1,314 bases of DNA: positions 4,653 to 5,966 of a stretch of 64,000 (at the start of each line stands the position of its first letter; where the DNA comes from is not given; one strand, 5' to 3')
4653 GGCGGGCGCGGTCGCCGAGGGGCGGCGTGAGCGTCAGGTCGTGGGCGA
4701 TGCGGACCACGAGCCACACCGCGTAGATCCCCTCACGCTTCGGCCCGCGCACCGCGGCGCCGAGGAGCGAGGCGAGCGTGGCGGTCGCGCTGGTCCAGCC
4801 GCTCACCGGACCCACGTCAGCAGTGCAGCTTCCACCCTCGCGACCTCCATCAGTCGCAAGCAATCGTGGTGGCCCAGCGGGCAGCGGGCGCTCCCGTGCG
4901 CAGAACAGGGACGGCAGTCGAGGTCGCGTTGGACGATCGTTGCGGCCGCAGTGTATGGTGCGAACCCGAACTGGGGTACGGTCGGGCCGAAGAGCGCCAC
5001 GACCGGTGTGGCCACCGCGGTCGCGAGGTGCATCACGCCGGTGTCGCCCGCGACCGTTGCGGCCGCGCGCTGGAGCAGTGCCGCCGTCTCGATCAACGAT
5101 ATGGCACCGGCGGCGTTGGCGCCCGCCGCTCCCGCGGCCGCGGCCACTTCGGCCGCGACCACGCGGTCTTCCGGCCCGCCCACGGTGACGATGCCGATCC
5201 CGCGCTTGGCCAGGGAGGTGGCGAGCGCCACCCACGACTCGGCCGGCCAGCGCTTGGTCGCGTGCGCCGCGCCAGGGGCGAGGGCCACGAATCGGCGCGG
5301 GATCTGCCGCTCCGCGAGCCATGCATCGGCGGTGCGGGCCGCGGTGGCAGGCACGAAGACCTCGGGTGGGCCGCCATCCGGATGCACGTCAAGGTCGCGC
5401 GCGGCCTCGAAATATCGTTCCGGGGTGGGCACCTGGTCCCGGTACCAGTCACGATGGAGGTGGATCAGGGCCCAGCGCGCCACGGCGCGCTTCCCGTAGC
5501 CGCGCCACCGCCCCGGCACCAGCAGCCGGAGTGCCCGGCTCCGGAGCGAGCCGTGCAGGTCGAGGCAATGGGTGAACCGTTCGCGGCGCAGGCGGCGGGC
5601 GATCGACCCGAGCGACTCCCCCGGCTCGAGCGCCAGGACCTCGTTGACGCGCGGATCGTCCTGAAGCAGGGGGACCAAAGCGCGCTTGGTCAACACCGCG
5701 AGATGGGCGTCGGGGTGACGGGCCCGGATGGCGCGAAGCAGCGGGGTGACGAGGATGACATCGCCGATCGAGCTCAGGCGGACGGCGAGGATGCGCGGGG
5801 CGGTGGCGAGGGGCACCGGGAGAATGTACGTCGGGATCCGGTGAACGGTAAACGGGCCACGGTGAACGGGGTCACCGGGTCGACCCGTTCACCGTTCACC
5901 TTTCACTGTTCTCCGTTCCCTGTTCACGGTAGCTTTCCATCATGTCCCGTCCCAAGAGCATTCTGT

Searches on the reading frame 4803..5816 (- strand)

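Call 16: search_protein_families(library=pfam, proteins=[window:4803-5816:-])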
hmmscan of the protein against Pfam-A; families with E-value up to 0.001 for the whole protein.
window:4803-5816:- (337 aa): 1 family
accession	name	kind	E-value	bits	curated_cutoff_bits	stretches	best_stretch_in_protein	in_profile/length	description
PF01075.23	Glyco_transf_9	-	2.9e-37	128.8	22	1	71-307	3-239/247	Glycosyltransferase family 9 (heptosyltransferase)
